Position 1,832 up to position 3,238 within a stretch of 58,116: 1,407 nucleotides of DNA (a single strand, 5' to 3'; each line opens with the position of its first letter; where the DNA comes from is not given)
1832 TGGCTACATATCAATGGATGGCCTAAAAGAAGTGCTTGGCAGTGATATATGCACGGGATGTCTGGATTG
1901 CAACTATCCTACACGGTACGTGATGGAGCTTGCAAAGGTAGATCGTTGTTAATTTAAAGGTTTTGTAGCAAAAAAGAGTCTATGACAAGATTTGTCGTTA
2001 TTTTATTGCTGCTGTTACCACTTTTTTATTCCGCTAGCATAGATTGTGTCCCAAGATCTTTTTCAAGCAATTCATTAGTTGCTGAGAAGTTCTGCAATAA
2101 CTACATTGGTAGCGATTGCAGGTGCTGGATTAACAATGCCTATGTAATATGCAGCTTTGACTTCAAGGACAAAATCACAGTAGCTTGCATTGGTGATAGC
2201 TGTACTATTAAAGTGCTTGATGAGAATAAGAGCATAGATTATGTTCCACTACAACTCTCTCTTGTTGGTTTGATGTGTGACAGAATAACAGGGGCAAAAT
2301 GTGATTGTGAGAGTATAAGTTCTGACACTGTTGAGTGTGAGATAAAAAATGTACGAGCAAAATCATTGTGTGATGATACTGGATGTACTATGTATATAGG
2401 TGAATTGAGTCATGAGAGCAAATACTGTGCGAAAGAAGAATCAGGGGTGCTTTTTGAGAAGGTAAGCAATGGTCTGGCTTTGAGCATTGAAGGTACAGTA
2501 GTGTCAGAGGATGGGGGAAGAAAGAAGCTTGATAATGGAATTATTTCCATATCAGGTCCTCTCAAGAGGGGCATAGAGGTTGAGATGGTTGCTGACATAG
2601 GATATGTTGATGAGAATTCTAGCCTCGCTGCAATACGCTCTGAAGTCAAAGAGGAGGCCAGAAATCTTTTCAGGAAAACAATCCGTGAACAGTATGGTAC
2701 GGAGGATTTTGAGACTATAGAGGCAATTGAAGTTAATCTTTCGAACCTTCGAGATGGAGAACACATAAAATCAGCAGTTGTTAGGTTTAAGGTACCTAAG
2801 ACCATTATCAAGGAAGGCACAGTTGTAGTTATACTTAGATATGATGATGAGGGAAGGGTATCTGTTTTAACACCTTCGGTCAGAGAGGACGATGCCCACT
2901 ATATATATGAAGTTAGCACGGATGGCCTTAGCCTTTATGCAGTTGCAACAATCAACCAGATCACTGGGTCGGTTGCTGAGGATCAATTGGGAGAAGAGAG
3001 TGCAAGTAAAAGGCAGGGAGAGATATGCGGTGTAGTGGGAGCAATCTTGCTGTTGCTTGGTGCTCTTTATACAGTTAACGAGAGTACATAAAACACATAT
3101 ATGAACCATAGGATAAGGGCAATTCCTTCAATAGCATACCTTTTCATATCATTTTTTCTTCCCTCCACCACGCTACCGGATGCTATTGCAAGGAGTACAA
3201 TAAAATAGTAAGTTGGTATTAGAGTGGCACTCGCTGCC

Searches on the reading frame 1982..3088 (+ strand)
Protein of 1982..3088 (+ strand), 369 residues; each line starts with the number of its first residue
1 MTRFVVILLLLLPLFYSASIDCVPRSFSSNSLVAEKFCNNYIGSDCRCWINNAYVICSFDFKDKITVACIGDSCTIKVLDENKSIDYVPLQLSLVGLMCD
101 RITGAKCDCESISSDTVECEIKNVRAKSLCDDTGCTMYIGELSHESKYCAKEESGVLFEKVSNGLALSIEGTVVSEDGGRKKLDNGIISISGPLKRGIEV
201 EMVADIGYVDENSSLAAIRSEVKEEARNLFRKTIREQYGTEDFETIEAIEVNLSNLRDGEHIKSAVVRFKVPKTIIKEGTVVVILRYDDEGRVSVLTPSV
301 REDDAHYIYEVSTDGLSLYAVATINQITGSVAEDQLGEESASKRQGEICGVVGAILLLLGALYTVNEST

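Call 12: find_encoding_contigs(protein=window:1982-3088:+, flank=10000, max_places=10)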
Protein window:1982-3088:+ (369 aa): 1 contig read that carries it; 1 place shown.
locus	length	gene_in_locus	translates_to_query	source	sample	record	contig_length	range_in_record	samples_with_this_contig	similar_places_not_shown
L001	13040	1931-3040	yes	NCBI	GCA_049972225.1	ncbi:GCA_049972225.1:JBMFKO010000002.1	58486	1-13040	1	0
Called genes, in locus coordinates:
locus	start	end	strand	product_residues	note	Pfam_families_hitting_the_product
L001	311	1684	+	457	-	PF13522:GATase_6, PF13537:GATase_7, PF00156:Pribosyltran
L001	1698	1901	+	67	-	-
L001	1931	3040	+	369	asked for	-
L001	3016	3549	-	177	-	-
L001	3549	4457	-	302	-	PF00211:Guanylate_cyc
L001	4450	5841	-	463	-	PF02629:CoA_binding, PF13380:CoA_binding_2, PF13607:Succ_CoA_lig, PF19045:Ligase_CoA_2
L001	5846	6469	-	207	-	PF13549:ATP-grasp_5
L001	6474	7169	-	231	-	-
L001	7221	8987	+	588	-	PF00009:GTP_EFTU, PF01926:MMR_HSR1 (weak), PF03029:ATP_bind_1 (faint), PF03144:GTP_EFTU_D2, PF11987:IF-2, PF14578:GTP_EFTU_D4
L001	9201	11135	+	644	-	PF01436:NHL (faint)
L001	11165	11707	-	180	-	-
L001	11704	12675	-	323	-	PF05496:RuvB_N (weak), PF25199:nSTAND_NTPase5 (weak), PF00004:AAA, PF13177:DNA_pol3_delta2, PF25361:AAA_lid_RFC1, PF08542:Rep_fac_C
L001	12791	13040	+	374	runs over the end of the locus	-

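Call 54: find_encoding_contigs(protein=P0003, flank=10000, max_places=10)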
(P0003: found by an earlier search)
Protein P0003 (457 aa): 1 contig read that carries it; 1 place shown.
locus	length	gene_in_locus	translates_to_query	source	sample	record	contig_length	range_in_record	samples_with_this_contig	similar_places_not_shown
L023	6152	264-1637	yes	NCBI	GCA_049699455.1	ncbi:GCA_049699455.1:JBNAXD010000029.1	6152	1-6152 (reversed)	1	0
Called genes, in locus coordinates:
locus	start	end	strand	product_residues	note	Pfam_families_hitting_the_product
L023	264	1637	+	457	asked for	PF13522:GATase_6, PF13537:GATase_7, PF00156:Pribosyltran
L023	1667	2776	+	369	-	-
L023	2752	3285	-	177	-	-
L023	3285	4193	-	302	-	PF00211:Guanylate_cyc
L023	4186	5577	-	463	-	PF02629:CoA_binding, PF13380:CoA_binding_2, PF13607:Succ_CoA_lig, PF19045:Ligase_CoA_2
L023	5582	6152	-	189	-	PF13549:ATP-grasp_5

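Call 55: find_encoding_contigs(protein=P0001, flank=1000, max_places=10)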
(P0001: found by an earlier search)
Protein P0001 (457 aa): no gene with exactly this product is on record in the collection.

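Call 85: find_homologous_proteins(query=P0001, max_evalue=1e-60)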
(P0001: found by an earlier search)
Query P0001 (457 aa): 7965 proteins with E <= 1e-60 among 8000 candidates; the best 120 are listed.
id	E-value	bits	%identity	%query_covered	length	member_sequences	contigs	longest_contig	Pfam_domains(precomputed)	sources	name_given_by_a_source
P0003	0.0e+0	1033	100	100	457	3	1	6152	PF00156.34,PF13522.12,PF13537.12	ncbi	ncbi:MAG: amidophosphoribosyltransferase [Candidatus Micrarchaeia archaeon]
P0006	2.2e-231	786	77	97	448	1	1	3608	PF00156.34,PF13522.12,PF13537.12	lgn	-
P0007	3.7e-189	647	62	98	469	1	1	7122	PF00156.34,PF13522.12,PF13537.12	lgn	-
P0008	1.4e-187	642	64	96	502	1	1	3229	PF00156.34,PF13522.12,PF13537.12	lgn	-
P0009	3.5e-186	637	61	98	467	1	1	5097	PF00156.34,PF13522.12,PF13537.12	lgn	-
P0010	4.4e-185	634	61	98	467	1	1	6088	PF00156.34,PF13522.12,PF13537.12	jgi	jgi:amidophosphoribosyltransferase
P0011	4.6e-180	617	60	99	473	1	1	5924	PF00156.34,PF13522.12,PF13537.12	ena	-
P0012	7.2e-180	617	60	99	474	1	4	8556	PF00156.34,PF13522.12,PF13537.12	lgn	-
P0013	1.7e-179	615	61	98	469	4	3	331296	PF00156.34,PF13522.12,PF13537.12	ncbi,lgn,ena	ncbi:MAG: amidophosphoribosyltransferase [Candidatus Micrarchaeota archaeon]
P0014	3.9e-179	614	60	97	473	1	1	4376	PF00156.34,PF13522.12,PF13537.12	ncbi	-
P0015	5.4e-179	614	60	98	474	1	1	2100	PF00156.34,PF13522.12,PF13537.12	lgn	-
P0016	2.1e-178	612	59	99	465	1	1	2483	PF00156.34,PF13522.12,PF13537.12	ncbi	-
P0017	1.1e-177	609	59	99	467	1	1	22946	PF00156.34,PF13522.12,PF13537.12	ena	-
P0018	1.8e-177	609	59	98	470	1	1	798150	PF00156.34,PF13522.12,PF13537.12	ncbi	ncbi:MAG: amidophosphoribosyltransferase [Candidatus Micrarchaeota archaeon]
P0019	2.8e-177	608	59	98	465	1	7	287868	PF00156.34,PF13522.12,PF13537.12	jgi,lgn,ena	jgi:amidophosphoribosyltransferase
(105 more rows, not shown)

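Call 86: find_encoding_contigs(protein=P0006, flank=10000, max_places=5)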
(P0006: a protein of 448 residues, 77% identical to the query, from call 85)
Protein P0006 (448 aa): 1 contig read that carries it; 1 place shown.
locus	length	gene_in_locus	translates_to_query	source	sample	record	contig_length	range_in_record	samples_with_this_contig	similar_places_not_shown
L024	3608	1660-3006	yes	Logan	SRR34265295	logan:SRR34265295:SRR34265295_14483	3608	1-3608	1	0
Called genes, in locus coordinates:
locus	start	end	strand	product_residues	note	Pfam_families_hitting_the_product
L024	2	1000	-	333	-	?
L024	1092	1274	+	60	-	-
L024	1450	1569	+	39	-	-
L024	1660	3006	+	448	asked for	PF13522:GATase_6, PF13537:GATase_7, PF00156:Pribosyltran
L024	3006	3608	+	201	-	?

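Call 91: find_homologous_proteins(query=L024:2-1000:-, max_evalue=1e-40)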
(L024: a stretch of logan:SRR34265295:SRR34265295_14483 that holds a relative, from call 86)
Query L024:2-1000:- (333 aa): 21 proteins with E <= 1e-40 among 974 candidates.
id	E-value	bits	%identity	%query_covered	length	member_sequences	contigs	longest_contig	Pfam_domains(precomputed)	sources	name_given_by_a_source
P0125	4.4e-183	626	81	100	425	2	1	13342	PF03951.25,PF00120.30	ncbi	ncbi:MAG: hypothetical protein ACP5KJ_03335 [Candidatus Micrarchaeia archaeon]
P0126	2.7e-149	515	64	100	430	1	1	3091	PF03951.25,PF00120.30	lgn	-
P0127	4.1e-149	514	66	100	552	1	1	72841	PF03951.25,PF00120.30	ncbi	-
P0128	1.6e-146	506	65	100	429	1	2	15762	PF03951.25,PF00120.30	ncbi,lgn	-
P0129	5.7e-140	484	61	100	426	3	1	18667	PF03951.25,PF00120.30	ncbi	ncbi:MAG: glutamine synthetase family protein [Candidatus Micrarchaeia archaeon]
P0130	2.2e-137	476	60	100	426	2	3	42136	PF03951.25,PF00120.30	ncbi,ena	-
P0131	1.1e-133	463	61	98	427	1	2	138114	PF03951.25,PF00120.30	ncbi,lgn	ncbi:MAG: glutamine synthetase family protein [Candidatus Micrarchaeia archaeon]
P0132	4.2e-133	462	59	99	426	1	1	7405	PF03951.25,PF00120.30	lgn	-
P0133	1.1e-130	454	60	98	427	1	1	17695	PF03951.25,PF00120.30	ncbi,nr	ncbi:MAG: glutamine synthetase beta-grasp domain-containing protein [Candidatus Micrarchaeota archae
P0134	3.0e-130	452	60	98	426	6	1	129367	PF03951.25,PF00120.30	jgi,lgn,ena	-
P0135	3.5e-115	403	53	100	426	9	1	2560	PF03951.25,PF00120.30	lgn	-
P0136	1.3e-113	398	51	100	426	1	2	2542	PF03951.25,PF00120.30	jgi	jgi:glutamine synthetase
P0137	3.3e-112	393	52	98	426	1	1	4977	PF03951.25,PF00120.30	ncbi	-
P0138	2.1e-111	390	50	100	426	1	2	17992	PF03951.25,PF00120.30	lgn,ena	-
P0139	1.4e-109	384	49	100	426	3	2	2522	PF03951.25,PF00120.30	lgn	-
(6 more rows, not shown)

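Call 92: find_encoding_contigs(protein=P0125, flank=10000, max_places=5)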
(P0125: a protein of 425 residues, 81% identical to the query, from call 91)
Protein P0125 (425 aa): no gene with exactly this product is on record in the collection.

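Call 93: list_cluster_members(proteins=[P0125])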
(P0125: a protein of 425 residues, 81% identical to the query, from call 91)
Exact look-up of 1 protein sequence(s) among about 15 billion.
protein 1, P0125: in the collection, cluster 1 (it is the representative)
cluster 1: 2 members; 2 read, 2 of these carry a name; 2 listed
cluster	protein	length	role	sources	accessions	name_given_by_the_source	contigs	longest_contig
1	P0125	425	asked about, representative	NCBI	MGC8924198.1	MAG: hypothetical protein ACP5KJ_03335 [Candidatus Micrarchaeia archaeon]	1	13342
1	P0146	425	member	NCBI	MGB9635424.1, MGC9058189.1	MAG: hypothetical protein ACP5H8_03860 [Candidatus Micrarchaeia archaeon]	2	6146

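Call 94: find_encoding_contigs(protein=P0146, flank=10000, max_places=5)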
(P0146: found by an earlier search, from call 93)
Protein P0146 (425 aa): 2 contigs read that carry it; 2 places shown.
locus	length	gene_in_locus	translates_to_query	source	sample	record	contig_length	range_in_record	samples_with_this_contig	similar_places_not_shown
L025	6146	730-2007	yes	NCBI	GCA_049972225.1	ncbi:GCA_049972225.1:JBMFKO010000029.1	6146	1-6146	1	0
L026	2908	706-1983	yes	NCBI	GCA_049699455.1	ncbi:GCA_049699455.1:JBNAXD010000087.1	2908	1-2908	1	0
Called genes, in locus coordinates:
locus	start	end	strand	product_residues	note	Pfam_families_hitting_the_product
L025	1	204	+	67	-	?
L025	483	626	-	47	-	-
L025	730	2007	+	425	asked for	PF03951:Gln-synt_N (weak), PF00120:Gln-synt_C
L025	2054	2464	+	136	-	-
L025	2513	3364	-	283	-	PF06550:SPP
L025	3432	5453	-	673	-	PF14551:MCM_N (weak), PF17207:MCM_OB, PF00493:MCM, PF01078:Mg_chelatase (weak), PF07728:AAA_5 (weak), PF17855:MCM_lid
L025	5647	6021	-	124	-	-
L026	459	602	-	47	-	-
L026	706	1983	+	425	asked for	PF03951:Gln-synt_N (weak), PF00120:Gln-synt_C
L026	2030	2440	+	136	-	-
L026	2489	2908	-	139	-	PF06550:SPP (weak)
